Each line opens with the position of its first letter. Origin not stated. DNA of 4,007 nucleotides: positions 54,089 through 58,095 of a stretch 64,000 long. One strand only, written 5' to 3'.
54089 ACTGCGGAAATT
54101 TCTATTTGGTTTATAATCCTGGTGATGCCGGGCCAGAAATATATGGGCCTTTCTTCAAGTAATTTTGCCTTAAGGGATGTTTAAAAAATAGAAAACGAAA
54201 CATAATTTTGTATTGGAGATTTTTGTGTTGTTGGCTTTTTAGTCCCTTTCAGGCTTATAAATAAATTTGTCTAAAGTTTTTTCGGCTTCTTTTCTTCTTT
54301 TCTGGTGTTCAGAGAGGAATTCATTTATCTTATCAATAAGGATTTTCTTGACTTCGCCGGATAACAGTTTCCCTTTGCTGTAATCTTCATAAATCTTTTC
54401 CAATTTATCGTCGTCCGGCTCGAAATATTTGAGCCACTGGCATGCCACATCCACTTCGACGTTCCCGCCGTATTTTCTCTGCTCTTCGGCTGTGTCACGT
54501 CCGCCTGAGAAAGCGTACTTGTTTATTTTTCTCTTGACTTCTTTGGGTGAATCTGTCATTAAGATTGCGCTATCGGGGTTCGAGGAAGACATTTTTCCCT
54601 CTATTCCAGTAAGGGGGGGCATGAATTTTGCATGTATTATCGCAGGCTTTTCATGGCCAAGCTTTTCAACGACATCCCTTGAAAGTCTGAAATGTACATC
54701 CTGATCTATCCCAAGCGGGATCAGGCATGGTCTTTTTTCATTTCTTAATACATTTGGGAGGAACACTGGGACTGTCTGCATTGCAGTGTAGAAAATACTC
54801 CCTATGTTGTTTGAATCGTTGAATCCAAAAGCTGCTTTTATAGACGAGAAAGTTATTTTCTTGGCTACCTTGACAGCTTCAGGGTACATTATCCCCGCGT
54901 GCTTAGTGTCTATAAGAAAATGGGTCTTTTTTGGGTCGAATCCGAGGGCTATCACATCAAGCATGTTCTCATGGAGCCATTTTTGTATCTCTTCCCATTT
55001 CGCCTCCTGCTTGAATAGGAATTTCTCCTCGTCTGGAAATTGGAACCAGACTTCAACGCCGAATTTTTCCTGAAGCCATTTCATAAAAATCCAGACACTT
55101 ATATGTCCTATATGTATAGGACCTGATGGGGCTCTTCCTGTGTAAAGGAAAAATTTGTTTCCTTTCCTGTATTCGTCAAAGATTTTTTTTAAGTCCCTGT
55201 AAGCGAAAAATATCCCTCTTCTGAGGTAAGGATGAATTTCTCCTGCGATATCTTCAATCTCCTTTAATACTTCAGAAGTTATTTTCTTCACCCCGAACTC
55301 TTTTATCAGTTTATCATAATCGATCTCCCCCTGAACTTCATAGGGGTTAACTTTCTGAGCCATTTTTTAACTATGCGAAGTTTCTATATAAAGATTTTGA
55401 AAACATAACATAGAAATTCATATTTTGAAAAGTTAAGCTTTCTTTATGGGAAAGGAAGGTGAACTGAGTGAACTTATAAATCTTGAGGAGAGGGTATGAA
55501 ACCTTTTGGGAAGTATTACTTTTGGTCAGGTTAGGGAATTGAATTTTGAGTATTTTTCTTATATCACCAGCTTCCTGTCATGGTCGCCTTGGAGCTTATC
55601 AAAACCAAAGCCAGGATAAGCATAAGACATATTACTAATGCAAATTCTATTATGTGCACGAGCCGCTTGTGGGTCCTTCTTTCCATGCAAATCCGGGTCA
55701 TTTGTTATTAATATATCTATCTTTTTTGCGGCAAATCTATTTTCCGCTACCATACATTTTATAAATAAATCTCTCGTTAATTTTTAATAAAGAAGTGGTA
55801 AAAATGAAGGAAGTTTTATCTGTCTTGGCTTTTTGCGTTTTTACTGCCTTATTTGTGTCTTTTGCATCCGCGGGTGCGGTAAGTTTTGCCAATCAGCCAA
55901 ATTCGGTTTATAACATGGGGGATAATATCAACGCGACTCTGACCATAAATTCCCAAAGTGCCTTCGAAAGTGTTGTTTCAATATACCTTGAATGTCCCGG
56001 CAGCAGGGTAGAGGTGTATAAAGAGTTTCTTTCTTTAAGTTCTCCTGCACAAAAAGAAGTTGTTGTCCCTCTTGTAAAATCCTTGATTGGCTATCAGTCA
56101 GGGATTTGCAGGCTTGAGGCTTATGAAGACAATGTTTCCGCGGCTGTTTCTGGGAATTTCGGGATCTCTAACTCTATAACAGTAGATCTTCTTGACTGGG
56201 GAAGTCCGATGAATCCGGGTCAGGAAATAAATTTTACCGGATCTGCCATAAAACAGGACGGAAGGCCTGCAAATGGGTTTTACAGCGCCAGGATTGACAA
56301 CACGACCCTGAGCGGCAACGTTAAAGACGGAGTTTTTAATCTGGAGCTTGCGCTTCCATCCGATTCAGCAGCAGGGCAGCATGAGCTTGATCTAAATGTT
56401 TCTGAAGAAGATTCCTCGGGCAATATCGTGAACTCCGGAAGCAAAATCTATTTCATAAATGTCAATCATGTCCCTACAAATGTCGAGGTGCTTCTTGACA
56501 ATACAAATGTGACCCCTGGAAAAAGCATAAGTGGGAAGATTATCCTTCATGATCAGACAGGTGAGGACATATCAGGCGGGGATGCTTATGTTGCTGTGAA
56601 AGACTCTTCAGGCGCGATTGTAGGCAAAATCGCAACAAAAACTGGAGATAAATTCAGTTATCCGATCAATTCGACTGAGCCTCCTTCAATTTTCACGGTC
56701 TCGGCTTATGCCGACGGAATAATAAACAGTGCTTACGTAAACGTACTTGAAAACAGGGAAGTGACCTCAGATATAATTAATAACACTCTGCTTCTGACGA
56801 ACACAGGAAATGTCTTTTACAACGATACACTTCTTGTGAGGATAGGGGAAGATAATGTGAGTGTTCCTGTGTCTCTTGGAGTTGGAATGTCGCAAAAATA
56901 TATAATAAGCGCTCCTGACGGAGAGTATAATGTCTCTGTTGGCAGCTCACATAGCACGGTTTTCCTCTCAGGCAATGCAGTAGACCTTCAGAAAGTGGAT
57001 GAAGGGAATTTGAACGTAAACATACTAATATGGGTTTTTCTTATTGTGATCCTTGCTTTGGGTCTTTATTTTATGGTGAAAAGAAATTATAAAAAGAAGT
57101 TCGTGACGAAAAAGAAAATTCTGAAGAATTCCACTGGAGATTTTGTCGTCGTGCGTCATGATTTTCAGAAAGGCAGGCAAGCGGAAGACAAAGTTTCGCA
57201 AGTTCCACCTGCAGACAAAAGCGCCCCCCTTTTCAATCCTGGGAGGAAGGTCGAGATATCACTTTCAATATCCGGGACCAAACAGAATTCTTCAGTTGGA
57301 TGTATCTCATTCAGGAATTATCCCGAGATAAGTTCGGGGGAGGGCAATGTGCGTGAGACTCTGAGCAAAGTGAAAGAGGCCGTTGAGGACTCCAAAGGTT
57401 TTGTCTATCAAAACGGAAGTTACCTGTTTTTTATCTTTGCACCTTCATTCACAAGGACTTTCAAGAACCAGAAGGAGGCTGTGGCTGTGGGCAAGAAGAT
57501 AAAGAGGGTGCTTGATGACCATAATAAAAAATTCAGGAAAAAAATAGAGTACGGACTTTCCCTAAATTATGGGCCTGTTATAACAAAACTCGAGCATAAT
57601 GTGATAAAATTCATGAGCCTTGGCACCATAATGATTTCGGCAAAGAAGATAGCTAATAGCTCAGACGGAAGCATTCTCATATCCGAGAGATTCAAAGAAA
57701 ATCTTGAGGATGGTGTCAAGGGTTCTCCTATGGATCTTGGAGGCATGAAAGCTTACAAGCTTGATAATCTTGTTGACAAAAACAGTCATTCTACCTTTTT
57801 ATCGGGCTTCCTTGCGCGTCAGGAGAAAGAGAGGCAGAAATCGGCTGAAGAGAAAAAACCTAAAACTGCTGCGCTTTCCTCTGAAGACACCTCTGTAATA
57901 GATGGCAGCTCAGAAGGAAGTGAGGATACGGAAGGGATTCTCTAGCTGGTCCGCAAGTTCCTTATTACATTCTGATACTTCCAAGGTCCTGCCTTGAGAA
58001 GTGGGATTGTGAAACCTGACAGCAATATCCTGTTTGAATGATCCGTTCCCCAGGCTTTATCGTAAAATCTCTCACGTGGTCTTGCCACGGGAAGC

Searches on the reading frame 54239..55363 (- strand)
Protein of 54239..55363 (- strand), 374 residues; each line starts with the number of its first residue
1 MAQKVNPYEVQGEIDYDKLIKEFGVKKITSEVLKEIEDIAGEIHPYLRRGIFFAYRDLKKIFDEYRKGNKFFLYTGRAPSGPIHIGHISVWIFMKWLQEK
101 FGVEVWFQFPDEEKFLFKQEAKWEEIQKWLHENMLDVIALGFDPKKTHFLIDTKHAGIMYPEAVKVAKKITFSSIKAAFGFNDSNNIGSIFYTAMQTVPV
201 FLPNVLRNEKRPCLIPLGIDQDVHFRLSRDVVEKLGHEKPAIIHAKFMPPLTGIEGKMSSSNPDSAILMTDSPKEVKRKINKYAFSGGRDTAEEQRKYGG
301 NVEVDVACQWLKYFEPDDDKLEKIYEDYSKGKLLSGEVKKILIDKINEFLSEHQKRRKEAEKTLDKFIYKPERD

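Call 19: search_protein_families(library=pfam, proteins=[window:54239-55363:-], max_evalue=0.001)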
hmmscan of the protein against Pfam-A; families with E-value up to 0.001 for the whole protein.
window:54239-55363:- (374 aa): 1 family
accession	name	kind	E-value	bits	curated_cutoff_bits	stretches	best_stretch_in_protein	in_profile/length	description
PF00579.31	tRNA-synt_1b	-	8.3e-31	107.8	21.1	1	69-350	4-291/292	tRNA synthetases class I (W and Y)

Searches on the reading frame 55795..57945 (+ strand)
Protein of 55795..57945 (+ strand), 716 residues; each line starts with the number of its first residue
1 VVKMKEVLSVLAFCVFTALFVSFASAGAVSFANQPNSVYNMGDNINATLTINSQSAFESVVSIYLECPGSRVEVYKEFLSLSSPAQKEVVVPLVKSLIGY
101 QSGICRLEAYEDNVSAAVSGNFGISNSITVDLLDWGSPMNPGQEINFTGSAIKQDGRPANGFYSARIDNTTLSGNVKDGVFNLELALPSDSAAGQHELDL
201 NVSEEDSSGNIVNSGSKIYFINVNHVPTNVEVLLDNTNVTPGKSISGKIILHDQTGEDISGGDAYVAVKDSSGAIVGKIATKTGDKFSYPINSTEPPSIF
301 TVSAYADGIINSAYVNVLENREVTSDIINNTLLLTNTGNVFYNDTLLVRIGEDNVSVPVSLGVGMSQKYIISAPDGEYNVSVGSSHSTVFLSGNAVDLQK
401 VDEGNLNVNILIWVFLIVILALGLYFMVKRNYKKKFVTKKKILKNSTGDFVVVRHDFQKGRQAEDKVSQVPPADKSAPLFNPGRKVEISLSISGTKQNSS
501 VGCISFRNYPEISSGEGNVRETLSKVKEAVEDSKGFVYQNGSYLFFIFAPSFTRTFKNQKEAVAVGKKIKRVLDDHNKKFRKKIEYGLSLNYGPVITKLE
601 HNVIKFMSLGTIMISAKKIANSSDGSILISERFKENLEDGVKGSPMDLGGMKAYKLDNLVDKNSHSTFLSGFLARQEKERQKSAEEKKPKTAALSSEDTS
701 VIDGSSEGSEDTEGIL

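Call 19: search_protein_families(library=pfam, proteins=[window:55795-57945:+], max_evalue=0.001)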
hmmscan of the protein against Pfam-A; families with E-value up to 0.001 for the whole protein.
window:55795-57945:+ (716 aa): 1 family
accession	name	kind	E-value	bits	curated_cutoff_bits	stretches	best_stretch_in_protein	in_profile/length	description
PF01835.25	MG2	-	0.0007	20.3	32.8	0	141-203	13-83/96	MG2 domain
